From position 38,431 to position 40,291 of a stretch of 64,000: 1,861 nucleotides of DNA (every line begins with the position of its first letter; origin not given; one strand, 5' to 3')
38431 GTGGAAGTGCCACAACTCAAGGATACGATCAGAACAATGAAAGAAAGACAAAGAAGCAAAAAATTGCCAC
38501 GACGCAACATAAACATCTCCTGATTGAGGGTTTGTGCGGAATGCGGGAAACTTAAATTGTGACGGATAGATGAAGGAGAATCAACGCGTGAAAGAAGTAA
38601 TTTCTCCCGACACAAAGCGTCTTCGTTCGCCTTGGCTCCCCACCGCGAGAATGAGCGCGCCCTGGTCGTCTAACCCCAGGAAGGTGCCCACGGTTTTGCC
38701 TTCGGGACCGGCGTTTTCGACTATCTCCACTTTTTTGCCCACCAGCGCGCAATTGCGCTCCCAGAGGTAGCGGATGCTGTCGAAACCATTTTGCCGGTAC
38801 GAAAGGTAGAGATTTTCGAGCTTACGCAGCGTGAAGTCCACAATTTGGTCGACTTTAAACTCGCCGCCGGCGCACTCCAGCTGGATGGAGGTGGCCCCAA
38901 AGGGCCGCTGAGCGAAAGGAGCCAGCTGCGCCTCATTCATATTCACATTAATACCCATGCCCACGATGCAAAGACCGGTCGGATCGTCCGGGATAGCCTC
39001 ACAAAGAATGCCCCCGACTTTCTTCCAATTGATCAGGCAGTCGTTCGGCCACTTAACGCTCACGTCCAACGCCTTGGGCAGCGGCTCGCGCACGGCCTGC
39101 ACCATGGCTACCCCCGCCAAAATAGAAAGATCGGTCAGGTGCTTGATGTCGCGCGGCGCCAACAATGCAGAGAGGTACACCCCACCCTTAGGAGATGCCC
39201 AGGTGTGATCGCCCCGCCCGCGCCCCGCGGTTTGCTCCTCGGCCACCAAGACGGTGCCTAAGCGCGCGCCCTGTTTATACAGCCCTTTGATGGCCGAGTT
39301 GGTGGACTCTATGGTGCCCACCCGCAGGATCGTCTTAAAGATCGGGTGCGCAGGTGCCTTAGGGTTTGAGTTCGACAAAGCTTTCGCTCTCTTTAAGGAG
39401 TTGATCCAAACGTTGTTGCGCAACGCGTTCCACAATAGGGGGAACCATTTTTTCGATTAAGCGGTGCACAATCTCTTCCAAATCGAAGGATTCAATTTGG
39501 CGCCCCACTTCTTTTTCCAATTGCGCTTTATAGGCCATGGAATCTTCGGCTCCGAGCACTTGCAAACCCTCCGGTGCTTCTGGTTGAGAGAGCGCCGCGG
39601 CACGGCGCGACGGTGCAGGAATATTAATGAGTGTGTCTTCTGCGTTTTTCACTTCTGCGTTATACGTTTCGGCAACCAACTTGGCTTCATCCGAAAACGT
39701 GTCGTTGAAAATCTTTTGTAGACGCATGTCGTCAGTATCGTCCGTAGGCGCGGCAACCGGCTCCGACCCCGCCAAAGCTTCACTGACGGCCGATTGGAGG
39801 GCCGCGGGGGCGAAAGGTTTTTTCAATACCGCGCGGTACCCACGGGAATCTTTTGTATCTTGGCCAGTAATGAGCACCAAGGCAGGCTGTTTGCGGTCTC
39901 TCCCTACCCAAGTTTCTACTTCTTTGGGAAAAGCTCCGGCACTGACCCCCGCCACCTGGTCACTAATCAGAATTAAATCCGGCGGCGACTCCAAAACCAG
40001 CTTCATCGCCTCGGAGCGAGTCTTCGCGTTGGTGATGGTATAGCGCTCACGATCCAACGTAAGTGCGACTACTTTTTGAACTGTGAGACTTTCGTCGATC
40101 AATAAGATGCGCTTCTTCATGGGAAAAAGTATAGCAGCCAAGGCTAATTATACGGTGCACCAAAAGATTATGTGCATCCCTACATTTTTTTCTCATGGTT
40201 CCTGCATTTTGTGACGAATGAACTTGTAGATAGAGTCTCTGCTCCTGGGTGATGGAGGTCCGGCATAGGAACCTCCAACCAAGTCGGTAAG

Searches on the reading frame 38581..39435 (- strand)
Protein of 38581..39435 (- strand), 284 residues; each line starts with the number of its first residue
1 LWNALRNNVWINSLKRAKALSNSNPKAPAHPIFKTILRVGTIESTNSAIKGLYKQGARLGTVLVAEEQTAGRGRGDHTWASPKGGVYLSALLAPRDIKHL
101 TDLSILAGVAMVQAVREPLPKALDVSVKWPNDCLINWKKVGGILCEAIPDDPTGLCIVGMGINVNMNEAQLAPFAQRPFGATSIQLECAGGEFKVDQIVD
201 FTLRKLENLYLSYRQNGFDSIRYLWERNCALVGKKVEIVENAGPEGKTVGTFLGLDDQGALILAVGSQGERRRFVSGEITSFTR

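Call 78: search_protein_families(library=pfam, proteins=[window:38581-39435:-], max_evalue=0.001)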
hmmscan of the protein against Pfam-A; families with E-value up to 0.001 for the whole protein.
window:38581-39435:- (284 aa): 2 families
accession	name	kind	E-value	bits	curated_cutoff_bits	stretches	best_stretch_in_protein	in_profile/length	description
PF03099.24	BPL_LplA_LipB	-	2.8e-20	73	21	1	42-163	5-133/133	Biotin/lipoate A/B protein ligase family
PF02237.23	BPL_C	-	2.6e-06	27.7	21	1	244-279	11-45/48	Biotin protein ligase C terminal domain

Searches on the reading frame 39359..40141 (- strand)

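Call 78: search_protein_families(library=pfam, proteins=[window:39359-40141:-], max_evalue=0.001)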
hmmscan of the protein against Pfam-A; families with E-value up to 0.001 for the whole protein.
window:39359-40141:- (260 aa): 1 family
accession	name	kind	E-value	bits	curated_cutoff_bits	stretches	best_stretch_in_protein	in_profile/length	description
PF00072.30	Response_reg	-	4.2e-05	24.1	30.2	1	12-119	1-110/111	Response regulator receiver domain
